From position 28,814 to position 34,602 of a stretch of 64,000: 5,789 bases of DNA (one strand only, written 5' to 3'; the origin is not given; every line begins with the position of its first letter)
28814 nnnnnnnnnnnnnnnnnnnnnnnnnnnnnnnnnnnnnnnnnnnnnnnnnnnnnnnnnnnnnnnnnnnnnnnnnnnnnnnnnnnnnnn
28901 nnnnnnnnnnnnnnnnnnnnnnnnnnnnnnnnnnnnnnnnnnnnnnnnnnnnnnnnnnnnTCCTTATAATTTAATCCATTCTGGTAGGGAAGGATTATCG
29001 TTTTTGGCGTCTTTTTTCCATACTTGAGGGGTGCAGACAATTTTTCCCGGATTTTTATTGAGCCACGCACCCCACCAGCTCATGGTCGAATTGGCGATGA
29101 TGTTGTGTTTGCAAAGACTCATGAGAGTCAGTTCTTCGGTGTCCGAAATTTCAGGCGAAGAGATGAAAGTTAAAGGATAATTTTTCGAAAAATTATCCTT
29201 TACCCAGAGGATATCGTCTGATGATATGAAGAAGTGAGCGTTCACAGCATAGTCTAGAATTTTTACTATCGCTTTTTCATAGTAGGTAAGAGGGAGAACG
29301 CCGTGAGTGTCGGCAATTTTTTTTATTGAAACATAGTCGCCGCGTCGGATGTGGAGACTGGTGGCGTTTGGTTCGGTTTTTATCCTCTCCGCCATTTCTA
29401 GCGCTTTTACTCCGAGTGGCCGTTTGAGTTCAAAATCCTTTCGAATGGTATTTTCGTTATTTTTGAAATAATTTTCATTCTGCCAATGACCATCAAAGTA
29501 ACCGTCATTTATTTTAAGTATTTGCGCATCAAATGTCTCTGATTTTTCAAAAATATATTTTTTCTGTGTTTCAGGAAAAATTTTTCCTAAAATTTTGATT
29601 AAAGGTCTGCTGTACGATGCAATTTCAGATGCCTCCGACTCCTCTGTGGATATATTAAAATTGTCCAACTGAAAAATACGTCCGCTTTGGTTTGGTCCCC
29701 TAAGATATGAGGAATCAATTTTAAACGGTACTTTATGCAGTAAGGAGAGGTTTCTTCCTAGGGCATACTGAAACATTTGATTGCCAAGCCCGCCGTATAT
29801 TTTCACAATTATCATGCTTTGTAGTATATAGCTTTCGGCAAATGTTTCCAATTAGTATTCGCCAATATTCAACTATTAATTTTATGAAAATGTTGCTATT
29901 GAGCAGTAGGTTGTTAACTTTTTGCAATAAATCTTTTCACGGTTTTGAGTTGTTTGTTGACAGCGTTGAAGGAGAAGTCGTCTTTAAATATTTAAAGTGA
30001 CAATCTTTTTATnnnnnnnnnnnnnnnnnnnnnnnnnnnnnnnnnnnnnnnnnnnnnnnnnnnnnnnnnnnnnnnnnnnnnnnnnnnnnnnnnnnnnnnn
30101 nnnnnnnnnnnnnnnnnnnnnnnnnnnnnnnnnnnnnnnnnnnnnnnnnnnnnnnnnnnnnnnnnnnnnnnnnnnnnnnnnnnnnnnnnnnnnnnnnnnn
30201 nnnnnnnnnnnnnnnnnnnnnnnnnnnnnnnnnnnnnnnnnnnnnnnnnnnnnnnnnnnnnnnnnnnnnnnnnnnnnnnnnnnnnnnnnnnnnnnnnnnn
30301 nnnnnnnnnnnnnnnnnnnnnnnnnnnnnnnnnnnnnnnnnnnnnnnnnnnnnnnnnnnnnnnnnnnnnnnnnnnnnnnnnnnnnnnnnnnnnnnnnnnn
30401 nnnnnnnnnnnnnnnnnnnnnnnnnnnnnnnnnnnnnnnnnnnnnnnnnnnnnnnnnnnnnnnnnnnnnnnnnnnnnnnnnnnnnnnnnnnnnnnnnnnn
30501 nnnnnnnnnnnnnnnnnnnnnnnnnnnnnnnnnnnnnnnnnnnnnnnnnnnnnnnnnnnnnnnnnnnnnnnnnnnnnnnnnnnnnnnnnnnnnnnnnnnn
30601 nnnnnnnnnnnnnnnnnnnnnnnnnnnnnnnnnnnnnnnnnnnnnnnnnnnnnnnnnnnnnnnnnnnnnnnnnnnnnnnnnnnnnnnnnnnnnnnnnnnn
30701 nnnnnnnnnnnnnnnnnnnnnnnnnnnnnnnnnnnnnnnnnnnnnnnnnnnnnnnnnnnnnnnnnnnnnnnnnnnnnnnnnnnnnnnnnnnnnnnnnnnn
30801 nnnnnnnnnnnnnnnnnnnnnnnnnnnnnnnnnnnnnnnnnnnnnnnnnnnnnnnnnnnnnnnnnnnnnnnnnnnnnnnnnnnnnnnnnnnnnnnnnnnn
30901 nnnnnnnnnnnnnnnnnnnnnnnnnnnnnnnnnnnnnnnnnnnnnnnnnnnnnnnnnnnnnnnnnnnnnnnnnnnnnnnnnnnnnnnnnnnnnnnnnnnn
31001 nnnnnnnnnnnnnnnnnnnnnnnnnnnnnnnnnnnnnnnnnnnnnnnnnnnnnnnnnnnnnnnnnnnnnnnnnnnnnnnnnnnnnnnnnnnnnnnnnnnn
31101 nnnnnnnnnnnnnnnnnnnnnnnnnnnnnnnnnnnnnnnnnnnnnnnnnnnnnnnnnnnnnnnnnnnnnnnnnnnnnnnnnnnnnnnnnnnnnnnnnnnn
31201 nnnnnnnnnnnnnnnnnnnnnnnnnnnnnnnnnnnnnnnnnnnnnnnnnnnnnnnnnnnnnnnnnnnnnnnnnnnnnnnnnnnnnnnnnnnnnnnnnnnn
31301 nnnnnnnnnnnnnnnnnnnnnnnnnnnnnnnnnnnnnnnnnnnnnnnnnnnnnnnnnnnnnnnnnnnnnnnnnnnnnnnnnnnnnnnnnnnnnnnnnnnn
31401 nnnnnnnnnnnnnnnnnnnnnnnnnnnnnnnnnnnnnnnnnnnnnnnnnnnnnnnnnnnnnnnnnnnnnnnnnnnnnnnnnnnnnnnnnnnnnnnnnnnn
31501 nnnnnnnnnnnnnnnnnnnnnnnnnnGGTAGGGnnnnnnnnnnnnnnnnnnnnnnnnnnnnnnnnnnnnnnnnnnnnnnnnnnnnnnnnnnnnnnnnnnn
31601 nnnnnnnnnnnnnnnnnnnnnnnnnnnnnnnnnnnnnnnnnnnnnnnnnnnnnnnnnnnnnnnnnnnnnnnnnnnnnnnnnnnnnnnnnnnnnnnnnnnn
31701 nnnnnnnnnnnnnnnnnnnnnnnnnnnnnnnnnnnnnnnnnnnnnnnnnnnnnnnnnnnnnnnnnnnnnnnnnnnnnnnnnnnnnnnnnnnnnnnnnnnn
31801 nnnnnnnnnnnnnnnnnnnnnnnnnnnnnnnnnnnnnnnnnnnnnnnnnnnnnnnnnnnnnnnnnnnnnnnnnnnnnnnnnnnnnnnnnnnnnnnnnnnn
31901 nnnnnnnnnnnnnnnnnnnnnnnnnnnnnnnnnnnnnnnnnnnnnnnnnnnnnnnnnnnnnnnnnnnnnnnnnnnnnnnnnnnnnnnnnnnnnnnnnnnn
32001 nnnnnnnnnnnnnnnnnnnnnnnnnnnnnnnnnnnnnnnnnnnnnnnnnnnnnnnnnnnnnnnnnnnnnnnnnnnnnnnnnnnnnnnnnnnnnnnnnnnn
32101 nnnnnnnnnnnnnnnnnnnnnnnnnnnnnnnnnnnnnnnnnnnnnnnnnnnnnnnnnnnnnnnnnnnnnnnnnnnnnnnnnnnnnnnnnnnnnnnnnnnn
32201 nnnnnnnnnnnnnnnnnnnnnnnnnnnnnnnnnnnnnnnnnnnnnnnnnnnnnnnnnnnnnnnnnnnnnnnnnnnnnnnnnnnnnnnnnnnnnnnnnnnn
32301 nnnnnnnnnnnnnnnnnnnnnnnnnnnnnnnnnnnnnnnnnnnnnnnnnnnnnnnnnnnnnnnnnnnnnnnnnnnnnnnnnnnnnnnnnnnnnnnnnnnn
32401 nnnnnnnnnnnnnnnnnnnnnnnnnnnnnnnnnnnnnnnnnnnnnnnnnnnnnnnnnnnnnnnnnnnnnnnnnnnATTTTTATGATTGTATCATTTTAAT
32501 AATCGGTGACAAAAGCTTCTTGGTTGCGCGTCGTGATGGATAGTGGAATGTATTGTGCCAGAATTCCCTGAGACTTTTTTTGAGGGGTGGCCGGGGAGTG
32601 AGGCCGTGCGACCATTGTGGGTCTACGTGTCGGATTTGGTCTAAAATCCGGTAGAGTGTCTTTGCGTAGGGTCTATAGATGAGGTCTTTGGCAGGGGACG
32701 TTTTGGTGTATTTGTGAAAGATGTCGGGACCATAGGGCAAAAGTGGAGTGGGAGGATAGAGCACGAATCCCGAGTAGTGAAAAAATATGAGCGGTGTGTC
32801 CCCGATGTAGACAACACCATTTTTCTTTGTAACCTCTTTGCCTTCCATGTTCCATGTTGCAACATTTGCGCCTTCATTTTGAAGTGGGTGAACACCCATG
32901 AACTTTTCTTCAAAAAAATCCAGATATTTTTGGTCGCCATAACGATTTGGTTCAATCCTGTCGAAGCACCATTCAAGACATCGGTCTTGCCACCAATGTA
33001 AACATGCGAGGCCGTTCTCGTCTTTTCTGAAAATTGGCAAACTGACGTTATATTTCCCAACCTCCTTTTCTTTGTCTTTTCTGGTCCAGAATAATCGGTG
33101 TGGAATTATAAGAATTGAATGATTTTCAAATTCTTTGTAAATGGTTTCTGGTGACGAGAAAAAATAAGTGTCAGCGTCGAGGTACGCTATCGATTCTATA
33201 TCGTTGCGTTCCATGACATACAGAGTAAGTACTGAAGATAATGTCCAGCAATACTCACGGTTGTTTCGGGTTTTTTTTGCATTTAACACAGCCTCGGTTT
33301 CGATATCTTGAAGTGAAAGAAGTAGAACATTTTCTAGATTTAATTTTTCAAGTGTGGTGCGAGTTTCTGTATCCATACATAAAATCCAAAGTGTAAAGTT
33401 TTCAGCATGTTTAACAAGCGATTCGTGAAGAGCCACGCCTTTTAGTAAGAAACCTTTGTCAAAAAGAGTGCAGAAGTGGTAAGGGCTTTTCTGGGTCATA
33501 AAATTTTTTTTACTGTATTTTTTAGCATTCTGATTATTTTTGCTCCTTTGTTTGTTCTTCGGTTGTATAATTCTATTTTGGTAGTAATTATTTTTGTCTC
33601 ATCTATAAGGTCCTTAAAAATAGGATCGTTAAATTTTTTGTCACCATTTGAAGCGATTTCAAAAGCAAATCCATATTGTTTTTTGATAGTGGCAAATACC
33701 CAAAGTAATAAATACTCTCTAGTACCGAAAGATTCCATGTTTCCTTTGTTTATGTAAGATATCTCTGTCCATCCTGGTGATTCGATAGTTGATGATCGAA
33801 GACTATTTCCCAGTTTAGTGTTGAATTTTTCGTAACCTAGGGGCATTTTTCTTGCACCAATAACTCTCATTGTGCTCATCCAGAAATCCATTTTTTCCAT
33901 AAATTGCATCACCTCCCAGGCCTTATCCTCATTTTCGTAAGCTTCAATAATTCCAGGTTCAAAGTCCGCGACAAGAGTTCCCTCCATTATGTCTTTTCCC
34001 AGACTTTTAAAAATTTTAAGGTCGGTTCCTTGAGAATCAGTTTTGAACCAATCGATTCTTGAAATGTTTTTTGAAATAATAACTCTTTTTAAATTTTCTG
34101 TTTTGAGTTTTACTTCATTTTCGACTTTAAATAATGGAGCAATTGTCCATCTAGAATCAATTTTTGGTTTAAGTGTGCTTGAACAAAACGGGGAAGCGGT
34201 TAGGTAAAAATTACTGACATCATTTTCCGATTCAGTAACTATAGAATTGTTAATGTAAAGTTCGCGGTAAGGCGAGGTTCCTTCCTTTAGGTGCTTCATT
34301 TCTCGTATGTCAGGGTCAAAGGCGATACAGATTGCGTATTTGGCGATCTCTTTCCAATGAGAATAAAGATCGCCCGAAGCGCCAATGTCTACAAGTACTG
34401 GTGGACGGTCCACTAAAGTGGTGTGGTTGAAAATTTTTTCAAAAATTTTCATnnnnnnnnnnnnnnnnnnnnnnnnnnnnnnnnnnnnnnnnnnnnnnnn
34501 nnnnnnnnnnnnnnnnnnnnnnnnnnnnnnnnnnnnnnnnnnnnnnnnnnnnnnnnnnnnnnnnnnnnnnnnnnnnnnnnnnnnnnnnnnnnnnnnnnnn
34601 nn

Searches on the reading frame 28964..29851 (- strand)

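Call 13: search_protein_families(library=pfam, proteins=[window:28964-29851:-], max_evalue=0.0001)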
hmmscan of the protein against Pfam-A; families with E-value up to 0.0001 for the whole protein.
window:28964-29851:- (295 aa): 1 family
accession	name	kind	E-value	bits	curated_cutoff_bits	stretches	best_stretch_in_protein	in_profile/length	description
PF01531.22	Glyco_transf_11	-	9.7e-26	91.1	23.9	1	95-293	101-295/298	Glycosyl transferase family 11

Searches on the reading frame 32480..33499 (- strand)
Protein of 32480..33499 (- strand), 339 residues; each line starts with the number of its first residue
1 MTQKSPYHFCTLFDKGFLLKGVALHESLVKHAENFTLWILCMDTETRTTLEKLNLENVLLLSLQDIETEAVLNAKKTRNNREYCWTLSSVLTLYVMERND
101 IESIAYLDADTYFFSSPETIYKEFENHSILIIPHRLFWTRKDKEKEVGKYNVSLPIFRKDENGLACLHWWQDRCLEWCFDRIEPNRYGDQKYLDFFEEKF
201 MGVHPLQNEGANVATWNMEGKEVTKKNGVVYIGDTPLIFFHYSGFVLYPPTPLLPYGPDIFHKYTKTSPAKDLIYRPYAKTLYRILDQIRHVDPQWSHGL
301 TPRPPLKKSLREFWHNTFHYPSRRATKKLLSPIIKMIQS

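Call 13: search_protein_families(library=pfam, proteins=[window:32480-33499:-], max_evalue=0.0001)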
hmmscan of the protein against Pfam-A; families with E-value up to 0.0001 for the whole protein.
window:32480-33499:- (339 aa): 1 family
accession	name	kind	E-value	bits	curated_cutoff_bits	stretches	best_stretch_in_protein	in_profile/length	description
PF01501.26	Glyco_transf_8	-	7.6e-05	22.8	24.3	0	13-122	6-120/253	Glycosyl transferase family 8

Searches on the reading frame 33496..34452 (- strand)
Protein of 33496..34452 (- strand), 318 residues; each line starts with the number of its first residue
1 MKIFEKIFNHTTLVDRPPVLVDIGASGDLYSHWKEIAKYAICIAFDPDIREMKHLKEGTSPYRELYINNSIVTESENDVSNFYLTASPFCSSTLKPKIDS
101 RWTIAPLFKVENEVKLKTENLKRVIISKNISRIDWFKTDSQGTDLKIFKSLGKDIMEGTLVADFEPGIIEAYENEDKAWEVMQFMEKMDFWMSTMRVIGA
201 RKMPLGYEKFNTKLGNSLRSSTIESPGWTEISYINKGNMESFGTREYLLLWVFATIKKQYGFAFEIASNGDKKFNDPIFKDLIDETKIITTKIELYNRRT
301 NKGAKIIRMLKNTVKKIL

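Call 13: search_protein_families(library=pfam, proteins=[window:33496-34452:-], max_evalue=0.0001)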
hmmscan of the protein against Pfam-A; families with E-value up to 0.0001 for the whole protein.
window:33496-34452:- (318 aa): 1 family
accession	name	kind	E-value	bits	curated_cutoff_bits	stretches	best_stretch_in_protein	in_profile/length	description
PF05050.19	Methyltransf_21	-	5e-07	30.4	22.7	1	43-190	27-171/173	Methyltransferase FkbM domain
